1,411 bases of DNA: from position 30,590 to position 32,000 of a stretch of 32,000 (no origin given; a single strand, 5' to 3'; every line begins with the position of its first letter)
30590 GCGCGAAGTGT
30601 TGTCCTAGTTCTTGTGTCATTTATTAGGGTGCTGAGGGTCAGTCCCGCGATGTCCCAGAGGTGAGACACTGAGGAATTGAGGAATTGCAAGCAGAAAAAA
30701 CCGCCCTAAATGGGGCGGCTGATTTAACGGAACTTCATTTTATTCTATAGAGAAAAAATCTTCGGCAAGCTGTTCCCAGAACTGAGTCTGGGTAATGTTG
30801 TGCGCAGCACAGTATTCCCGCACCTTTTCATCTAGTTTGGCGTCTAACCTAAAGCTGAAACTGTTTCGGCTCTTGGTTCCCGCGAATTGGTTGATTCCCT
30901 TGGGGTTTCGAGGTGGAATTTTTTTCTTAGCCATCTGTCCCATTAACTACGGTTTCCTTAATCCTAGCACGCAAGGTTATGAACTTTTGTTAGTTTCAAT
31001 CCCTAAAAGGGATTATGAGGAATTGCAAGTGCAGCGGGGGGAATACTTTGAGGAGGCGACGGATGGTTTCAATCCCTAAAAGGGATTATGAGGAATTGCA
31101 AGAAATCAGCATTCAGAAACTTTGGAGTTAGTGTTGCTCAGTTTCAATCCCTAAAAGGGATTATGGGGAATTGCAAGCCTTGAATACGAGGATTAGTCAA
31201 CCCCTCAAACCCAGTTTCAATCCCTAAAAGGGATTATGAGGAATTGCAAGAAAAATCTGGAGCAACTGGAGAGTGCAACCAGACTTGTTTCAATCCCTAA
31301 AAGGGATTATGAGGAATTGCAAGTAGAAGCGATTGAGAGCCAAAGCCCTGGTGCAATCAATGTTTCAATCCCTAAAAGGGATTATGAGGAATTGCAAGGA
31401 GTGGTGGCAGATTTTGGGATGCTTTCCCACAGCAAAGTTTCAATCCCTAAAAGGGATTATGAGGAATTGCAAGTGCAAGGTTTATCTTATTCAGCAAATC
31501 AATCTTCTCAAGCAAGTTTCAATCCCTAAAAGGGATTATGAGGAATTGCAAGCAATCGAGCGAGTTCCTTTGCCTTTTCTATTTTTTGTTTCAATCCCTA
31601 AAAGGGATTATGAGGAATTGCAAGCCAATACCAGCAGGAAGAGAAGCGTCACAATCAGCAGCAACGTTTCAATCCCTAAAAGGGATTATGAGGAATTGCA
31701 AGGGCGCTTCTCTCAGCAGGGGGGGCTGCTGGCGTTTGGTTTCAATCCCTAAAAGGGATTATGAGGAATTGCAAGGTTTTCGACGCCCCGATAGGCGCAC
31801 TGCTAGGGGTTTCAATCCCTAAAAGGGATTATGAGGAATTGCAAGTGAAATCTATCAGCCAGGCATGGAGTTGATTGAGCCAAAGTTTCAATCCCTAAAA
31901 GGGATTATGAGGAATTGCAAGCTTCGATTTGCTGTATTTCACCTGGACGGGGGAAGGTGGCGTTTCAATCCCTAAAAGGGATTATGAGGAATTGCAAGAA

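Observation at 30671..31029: RHH gene plus terminator embedded between the last full CRISPR repeat and a degenerate terminal repeat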

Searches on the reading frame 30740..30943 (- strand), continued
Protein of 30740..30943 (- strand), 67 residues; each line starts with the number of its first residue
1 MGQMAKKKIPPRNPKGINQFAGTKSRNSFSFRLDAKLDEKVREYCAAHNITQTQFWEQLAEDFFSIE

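Call 61: find_encoding_contigs(protein=P0007, flank=10000, max_places=3)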
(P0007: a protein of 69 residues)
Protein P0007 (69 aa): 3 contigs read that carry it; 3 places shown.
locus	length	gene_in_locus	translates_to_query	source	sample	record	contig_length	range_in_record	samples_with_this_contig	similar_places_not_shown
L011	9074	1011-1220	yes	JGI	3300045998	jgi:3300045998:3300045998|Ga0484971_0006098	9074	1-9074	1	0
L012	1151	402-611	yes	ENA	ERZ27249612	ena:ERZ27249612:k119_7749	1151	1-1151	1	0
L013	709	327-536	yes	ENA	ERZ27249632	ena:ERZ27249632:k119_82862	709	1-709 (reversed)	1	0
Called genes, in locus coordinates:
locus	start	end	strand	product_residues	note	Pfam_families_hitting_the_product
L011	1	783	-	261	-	?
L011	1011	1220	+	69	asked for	-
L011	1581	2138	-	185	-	PF00440:TetR_N, PF21993:TetR_C_13_2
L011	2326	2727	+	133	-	PF04945:YHS (weak)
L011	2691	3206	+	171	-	PF00903:Glyoxalase, PF13669:Glyoxalase_4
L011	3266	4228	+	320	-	PF01243:PNPOx_N (faint)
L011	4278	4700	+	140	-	PF07080:DUF1348, PF12680:SnoaL_2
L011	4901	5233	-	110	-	-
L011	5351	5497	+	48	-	-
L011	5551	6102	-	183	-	-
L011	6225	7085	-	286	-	PF02899:Phage_int_SAM_1, PF13495:Phage_int_SAM_4, PF00589:Phage_integrase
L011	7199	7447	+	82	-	-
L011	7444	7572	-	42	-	-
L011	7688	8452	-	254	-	-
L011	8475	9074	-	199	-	?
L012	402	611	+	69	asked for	-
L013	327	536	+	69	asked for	-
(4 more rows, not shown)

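Call 62: find_encoding_contigs(protein=P0009, flank=10000, max_places=3)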
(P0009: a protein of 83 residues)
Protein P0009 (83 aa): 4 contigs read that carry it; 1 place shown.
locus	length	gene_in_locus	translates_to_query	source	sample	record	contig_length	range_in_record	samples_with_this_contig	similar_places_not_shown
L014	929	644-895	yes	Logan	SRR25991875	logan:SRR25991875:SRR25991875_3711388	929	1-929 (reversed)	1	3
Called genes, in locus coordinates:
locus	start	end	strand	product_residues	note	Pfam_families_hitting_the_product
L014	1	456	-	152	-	?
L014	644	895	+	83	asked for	PF01402:RHH_1 (weak), PF12651:RHH_3 (weak)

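Call 63: find_encoding_contigs(protein=P0010, flank=10000, max_places=3)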
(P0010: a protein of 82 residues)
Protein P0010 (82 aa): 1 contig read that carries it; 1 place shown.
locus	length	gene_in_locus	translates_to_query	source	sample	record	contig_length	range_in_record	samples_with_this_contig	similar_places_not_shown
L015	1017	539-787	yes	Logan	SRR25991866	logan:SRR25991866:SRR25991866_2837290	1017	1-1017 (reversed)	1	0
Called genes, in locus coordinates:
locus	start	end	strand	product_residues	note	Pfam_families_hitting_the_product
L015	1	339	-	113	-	?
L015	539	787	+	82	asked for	-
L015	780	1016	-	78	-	?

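Call 73: search_dna_similar(query=L001:193-627:-, collection=plasmids, mode=protein, max_evalue=0.01)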
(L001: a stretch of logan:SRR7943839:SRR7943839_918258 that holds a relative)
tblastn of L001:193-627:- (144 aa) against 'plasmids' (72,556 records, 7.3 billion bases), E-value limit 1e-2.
No match.

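Call 74: search_protein_families(library=ncbifam, proteins=[L001:193-627:-, window:30743-30934:-, P0002, P0003, P0004], max_evalue=1)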
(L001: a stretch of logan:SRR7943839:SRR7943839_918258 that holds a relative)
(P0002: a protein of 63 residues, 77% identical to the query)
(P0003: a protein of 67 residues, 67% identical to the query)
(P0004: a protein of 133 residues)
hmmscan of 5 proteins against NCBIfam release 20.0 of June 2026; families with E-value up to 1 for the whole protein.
L001:193-627:- (144 aa): 0 families

seq(64 aa): 1 family
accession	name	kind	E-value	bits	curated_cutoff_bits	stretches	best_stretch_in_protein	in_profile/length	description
NF010256.0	PRK13702.1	subfamily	0.037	14.1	87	1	30-58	48-76/85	replication regulatory protein RepA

P0002 (63 aa): 1 family
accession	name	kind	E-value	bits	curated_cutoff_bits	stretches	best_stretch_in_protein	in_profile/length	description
TIGR00987.1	himA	equivalog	0.16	12.4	120.25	1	4-39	58-93/96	integration host factor subunit alpha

P0003 (67 aa): 0 families

P0004 (133 aa): 0 families

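Call 98: search_dna_similar(query=window:30743-30934:-, collection=phages, mode=protein, max_evalue=1)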
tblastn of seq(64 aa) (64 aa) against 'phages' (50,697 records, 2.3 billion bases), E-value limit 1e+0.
Records with a match: 3; places in all: 3; records where one place covers at least 80% of the query: 0.
Best place of each record, by identity: <60% 3.
By first word of the organism name: Sulfolobus 3.
By host as written in the record: Sulfolobus islandicus 3.
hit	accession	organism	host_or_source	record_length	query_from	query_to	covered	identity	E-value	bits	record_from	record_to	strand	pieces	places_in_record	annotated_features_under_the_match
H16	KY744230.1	Sulfolobus islandicus rod-shaped virus 10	Sulfolobus islandicus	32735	19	61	67%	34.9%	4e-1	33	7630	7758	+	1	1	hypothetical protein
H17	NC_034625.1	Sulfolobus islandicus rod-shaped virus 10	Sulfolobus islandicus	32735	19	61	67%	34.9%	4e-1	33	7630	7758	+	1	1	Arc-like repressor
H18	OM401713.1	Sulfolobus islandicus rod-shaped virus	Sulfolobus islandicus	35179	21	61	64%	36.6%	8e-1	32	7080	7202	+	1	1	none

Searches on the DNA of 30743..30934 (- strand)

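Call 26: search_dna_similar(query=L003:1-1024:+, collection=plasmids, mode=distant, max_evalue=0.001)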
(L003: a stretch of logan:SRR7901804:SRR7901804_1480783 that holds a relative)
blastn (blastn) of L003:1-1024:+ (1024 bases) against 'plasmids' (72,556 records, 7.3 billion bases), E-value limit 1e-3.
Records with a match: 9; places in all: 9; records where one place covers at least 80% of the query: 0.
Best place of each record, by identity: 60-80% 9.
By first word of the organism name: Synechococcus 5; Nostoc 3; Anabaena 1.
By predicted mobility (MOB-suite, as given by PLSDB): non-mobilizable 9.
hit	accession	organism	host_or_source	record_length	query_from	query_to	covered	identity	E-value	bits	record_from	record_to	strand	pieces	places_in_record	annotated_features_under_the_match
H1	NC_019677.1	Nostoc sp. PCC 7524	-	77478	505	851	34%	67.9%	2e-23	118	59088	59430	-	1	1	hypothetical protein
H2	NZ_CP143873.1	Synechococcus elongatus IITB6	whole organism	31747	571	862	29%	71.0%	7e-22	113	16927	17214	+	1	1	hypothetical protein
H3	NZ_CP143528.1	Synechococcus elongatus PCC 11801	Pure axenic culture,Powai Lake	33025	577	846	26%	70.8%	1e-24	122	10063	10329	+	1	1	none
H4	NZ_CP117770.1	Nostoc sp. UHCC 0926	whole organism,lichen surface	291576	554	764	21%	67.3%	7e-9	71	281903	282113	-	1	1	hypothetical protein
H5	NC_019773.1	Anabaena cylindrica PCC 7122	water, most likely pond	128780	554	748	19%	69.5%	2e-10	76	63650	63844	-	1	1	none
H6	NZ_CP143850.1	Synechococcus elongatus IITB3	whole organism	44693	595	785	19%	69.9%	7e-9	71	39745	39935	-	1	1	hypothetical protein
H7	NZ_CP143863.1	Synechococcus elongatus IITB8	whole organism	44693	595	785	19%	69.9%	7e-9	71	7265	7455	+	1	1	hypothetical protein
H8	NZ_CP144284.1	Synechococcus elongatus IITB5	-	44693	595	785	19%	69.9%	7e-9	71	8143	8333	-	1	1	hypothetical protein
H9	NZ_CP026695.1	Nostoc sp. 'Lobaria pulmonaria (5183) cyanobiont'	Lobaria pulmonaria thallus,lichen ...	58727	577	764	18%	70.2%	3e-14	88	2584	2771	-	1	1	hypothetical protein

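Call 28: get_annotated_region(hit=H3, flank=3000)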
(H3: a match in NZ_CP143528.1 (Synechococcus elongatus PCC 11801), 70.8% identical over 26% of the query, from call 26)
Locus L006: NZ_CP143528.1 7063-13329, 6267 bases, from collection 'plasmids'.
description: Synechococcus elongatus PCC 11801 plasmid p11801_1, complete sequence
organism: Synechococcus elongatus PCC 11801 (NCBI taxid 2219813)
taxonomy: Bacteria; Cyanobacteriota; Cyanophyceae; Synechococcales; Synechococcaceae; Synechococcus; Synechococcus elongatus; Synechococcus elongatus PCC 11801
host: -; source: Pure axenic culture,Powai Lake; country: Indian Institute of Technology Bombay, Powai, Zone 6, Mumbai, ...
typing (MOB-suite, as given by PLSDB): non-mobilizable
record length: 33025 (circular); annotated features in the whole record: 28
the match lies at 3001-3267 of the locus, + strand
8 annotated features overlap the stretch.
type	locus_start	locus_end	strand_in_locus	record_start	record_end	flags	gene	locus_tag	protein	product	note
CDS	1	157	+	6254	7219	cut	-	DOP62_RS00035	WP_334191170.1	tyrosine-type recombinase/integrase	GO:0015074 - DNA integration [Evidence IEA]; GO:0006310 - DNA recombination [Evidence IEA]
CDS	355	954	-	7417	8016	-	-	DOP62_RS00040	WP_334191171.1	hypothetical protein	-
CDS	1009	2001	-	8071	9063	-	-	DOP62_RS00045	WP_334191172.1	zincin-like metallopeptidase domain-containing protein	-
CDS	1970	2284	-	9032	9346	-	-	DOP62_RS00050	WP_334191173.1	hypothetical protein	-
CDS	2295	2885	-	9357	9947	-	-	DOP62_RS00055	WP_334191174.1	hypothetical protein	-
CDS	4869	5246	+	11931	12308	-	-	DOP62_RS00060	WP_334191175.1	HNH endonuclease signature motif containing protein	-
CDS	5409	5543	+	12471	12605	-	-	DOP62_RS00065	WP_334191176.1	hypothetical protein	-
CDS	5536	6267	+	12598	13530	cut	-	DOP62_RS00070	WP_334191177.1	radical SAM protein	-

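Call 29: get_annotated_region(hit=H1, flank=3000)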
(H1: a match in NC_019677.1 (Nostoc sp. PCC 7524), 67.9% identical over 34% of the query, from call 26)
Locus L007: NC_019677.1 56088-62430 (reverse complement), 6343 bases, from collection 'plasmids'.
description: Nostoc sp. PCC 7524 plasmid pNOS7524.01, complete sequence
organism: Nostoc sp. PCC 7524 (NCBI taxid 28072)
taxonomy: Bacteria; Cyanobacteriota; Cyanophyceae; Nostocales; Nostocaceae; Nostoc; Nostoc sp. PCC 7524
host: -; source: -; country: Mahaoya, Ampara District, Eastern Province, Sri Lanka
typing (MOB-suite, as given by PLSDB): non-mobilizable; replicon rep_cluster_1678
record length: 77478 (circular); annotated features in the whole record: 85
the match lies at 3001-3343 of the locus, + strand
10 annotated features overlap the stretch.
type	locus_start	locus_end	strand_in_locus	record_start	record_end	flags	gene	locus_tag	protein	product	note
CDS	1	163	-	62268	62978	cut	-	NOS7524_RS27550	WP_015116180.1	hypothetical protein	-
CDS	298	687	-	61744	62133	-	-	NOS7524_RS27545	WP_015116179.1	hypothetical protein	-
CDS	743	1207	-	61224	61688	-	-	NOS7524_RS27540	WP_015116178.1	hypothetical protein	-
CDS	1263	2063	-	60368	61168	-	-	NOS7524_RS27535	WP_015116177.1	antirestriction protein ArdA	-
CDS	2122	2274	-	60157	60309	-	-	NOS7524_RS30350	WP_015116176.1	hypothetical protein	-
CDS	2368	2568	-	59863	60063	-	-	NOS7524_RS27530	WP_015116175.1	hypothetical protein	-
CDS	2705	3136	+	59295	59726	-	-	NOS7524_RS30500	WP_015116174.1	hypothetical protein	-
CDS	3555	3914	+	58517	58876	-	-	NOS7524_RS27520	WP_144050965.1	hypothetical protein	-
CDS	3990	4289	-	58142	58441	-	-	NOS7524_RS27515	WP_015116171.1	hypothetical protein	-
CDS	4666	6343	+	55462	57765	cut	-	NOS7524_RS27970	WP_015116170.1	DEAD/DEAH box helicase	-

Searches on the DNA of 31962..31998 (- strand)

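Call 78: search_dna_similar(query=window:31962-31998:-, collection=plasmids, mode=distant, max_evalue=0.01, max_rows=20)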
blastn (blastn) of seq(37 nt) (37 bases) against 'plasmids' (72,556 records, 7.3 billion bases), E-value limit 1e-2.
Records with a match: 5; places in all: 52; records where one place covers at least 80% of the query: 5.
Best place of each record, by identity: 80-90% 5.
By first word of the organism name: Nostoc 3; Calothrix 1; Anabaena 1.
By predicted mobility (MOB-suite, as given by PLSDB): non-mobilizable 4; mobilizable 1.
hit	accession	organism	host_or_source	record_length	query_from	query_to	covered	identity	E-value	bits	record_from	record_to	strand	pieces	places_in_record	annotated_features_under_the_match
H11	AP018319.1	Nostoc sp. HK-01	-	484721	2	37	97%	88.9%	2e-4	48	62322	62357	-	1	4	none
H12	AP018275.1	Calothrix sp. NIES-4101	-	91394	2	37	97%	88.9%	2e-4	48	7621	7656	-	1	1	none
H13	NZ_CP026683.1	Nostoc sp. 'Peltigera membranacea cyanobiont' N6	Lichen thallus,Peltigera membranacea ...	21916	2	37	97%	86.1%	9e-3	44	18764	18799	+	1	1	none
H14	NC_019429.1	Anabaena sp. 90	-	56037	2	37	97%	86.1%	9e-3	44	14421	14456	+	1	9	none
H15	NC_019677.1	Nostoc sp. PCC 7524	-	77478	2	37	97%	86.1%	9e-3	44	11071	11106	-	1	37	none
